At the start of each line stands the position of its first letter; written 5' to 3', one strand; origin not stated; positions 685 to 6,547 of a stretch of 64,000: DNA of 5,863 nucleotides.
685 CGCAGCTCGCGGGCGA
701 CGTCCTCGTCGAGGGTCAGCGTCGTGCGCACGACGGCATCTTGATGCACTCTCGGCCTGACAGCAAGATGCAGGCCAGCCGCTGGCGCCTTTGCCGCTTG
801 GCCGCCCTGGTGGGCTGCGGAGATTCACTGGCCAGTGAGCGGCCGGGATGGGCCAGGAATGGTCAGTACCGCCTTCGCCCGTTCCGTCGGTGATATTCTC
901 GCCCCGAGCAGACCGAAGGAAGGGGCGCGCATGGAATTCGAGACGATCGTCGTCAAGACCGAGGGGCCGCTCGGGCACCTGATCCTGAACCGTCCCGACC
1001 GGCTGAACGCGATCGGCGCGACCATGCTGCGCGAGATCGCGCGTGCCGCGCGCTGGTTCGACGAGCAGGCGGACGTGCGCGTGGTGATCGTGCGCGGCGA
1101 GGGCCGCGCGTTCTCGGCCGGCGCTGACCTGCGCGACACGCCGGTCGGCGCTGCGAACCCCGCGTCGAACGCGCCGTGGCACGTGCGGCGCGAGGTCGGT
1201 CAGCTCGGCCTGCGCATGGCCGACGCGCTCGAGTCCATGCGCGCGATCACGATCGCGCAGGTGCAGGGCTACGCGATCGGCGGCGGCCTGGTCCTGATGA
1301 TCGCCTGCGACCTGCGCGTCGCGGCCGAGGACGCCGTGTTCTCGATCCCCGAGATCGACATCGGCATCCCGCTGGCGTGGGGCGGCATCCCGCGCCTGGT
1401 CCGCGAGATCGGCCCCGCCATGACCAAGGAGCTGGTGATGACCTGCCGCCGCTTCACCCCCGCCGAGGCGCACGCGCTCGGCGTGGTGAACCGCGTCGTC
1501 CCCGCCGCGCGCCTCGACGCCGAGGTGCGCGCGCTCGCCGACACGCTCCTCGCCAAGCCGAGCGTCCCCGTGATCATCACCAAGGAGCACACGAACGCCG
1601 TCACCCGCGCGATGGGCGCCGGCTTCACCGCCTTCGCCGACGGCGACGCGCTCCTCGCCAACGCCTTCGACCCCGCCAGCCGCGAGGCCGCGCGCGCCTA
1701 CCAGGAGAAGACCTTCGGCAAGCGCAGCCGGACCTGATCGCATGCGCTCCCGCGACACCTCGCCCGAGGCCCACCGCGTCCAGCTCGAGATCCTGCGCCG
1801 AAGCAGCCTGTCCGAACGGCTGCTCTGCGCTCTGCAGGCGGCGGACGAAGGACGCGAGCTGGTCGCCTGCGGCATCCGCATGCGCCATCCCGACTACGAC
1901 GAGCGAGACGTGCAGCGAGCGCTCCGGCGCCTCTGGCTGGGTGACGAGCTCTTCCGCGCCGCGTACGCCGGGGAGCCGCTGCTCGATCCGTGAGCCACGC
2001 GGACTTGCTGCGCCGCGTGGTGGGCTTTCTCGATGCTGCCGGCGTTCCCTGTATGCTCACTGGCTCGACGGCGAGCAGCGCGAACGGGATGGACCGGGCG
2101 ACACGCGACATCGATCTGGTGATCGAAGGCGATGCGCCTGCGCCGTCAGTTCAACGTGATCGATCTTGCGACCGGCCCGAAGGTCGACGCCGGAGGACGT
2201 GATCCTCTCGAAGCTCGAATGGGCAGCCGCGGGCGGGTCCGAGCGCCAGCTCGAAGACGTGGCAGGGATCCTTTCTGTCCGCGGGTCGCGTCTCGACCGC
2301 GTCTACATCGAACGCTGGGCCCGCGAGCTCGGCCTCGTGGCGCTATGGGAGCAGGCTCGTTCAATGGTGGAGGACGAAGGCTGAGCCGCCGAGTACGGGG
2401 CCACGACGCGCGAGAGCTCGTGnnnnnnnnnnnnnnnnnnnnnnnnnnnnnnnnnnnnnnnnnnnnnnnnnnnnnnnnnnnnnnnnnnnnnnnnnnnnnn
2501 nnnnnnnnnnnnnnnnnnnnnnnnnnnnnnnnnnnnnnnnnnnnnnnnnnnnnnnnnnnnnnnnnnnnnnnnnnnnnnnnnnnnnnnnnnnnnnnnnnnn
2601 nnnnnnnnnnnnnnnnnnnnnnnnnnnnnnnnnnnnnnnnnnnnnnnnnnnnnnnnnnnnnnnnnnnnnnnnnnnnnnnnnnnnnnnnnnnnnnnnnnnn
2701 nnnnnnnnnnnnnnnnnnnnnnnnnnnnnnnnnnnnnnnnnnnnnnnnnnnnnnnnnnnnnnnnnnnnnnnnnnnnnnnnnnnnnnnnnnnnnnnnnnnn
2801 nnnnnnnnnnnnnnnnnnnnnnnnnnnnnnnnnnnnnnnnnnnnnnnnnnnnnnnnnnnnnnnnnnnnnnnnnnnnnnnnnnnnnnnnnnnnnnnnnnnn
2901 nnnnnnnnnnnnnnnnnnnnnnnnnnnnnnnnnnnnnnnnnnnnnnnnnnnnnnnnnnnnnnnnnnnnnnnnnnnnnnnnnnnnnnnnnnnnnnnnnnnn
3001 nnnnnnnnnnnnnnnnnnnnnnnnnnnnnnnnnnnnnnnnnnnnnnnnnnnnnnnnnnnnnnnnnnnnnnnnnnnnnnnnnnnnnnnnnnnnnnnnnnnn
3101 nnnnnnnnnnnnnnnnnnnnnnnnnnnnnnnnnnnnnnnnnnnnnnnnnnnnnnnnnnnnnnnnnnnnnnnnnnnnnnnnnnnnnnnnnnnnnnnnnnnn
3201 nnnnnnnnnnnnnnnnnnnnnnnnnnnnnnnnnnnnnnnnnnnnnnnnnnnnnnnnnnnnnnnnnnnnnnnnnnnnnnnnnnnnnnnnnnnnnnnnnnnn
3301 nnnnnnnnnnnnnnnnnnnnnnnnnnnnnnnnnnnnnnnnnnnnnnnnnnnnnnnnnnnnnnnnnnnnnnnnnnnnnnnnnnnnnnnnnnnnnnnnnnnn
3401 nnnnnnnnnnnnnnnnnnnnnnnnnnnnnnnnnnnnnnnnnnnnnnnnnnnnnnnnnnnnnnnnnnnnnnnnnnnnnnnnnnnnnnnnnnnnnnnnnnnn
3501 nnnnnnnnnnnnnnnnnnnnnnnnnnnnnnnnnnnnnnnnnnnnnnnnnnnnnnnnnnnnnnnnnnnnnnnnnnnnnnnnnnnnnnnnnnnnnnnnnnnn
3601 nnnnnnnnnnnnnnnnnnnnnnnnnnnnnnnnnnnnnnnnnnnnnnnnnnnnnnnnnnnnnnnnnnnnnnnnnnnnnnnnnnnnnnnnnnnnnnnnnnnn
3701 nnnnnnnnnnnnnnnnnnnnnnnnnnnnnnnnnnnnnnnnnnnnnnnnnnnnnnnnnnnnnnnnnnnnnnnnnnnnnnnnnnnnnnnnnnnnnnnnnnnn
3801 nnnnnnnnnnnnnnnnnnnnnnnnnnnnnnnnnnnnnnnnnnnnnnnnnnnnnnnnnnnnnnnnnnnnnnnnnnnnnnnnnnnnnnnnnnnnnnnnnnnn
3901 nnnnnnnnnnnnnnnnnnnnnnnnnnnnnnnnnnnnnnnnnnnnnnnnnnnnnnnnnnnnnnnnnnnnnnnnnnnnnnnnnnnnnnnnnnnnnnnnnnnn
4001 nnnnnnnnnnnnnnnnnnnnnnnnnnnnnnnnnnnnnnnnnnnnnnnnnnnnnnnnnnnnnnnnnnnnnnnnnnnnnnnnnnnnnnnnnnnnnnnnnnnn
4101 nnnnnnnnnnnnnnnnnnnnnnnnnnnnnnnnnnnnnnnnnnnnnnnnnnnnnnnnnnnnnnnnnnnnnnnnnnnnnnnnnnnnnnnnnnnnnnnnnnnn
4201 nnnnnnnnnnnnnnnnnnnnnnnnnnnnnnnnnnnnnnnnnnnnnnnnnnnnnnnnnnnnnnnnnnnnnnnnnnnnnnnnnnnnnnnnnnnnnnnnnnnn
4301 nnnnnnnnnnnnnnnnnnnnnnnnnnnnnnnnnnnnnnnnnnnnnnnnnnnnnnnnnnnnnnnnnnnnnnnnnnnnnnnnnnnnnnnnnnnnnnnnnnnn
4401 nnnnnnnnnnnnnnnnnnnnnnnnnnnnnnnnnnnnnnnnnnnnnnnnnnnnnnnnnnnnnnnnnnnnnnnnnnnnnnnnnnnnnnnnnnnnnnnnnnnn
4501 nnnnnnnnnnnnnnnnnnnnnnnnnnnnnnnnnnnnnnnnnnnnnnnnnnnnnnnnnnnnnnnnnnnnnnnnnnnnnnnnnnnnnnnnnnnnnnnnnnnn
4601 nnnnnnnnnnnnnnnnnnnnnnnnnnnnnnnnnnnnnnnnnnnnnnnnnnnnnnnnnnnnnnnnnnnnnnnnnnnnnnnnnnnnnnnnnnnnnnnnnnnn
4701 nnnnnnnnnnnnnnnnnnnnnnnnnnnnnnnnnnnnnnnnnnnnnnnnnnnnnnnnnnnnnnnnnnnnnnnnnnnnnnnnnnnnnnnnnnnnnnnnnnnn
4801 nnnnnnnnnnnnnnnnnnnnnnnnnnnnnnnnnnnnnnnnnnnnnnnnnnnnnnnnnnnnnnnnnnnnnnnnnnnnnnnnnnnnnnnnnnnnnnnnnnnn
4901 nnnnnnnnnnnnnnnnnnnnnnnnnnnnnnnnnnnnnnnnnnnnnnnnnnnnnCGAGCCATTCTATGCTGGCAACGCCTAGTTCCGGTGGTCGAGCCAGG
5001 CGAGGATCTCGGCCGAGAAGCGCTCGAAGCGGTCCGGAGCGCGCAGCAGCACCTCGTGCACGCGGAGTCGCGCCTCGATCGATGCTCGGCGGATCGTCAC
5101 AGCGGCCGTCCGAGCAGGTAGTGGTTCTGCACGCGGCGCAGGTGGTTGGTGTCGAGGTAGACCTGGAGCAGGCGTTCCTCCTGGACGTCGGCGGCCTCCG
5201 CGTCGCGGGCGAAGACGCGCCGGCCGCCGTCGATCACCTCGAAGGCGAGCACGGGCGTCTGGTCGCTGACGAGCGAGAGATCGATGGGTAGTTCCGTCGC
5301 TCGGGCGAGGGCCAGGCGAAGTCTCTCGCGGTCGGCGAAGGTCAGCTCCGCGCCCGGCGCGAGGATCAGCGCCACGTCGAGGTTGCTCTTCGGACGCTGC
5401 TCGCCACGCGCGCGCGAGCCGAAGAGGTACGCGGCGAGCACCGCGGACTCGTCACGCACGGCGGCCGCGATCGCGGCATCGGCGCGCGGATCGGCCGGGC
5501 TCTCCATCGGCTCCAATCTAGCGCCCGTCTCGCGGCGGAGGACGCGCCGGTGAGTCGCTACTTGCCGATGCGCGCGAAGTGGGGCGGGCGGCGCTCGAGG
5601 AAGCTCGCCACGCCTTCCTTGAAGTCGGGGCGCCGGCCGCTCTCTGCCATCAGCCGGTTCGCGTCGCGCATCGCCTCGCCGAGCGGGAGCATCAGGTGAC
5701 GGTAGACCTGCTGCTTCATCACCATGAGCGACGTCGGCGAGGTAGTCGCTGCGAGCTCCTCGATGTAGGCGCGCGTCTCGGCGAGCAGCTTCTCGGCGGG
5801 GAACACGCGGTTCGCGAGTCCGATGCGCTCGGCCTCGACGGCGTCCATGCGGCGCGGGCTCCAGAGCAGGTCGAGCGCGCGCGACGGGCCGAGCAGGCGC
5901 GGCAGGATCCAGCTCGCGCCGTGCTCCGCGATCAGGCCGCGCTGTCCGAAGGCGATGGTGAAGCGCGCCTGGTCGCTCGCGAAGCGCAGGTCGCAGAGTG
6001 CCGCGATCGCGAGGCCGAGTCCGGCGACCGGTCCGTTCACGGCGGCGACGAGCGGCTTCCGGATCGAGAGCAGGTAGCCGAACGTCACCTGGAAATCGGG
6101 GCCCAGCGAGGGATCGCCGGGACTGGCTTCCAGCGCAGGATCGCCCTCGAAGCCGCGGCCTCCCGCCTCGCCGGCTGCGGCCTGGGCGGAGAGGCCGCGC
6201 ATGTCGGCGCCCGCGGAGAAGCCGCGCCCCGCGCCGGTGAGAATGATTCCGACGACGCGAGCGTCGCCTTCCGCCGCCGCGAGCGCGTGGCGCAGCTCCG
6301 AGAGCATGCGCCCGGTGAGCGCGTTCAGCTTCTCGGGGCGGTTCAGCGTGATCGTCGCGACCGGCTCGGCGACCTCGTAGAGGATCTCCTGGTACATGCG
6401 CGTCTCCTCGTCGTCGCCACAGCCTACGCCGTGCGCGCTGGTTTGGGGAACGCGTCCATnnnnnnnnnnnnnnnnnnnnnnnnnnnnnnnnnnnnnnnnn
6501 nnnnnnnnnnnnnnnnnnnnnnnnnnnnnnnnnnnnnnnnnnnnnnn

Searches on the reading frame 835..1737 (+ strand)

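Call 51: search_protein_families(library=pfam, proteins=[window:835-1737:+], max_evalue=0.001)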
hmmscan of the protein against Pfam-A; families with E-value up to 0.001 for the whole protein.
window:835-1737:+ (300 aa): 2 families
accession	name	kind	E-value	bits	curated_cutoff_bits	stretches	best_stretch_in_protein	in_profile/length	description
PF00378.25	ECH_1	-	1.9e-45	155.6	27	1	49-292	9-243/251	Enoyl-CoA hydratase/isomerase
PF16113.10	ECH_2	-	2.4e-30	106.6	27.2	1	47-250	2-201/335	Enoyl-CoA hydratase/isomerase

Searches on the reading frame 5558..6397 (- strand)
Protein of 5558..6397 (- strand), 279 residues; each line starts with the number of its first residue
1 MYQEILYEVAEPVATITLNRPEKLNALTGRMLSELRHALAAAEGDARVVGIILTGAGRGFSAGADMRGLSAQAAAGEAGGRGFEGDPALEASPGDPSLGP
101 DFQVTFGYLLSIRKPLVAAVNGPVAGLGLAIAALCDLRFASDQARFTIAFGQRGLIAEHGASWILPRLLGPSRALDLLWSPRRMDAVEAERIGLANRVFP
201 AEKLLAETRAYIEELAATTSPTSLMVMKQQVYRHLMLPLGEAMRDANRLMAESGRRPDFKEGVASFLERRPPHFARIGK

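Call 51: search_protein_families(library=pfam, proteins=[window:5558-6397:-], max_evalue=0.001)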
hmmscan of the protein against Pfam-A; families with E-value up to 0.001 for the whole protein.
window:5558-6397:- (279 aa): 2 families
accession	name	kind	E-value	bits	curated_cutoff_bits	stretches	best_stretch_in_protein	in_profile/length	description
PF00378.25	ECH_1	-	9.8e-50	169.7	27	1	11-275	4-249/251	Enoyl-CoA hydratase/isomerase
PF16113.10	ECH_2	-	5.6e-32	112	27.2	1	14-205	2-178/335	Enoyl-CoA hydratase/isomerase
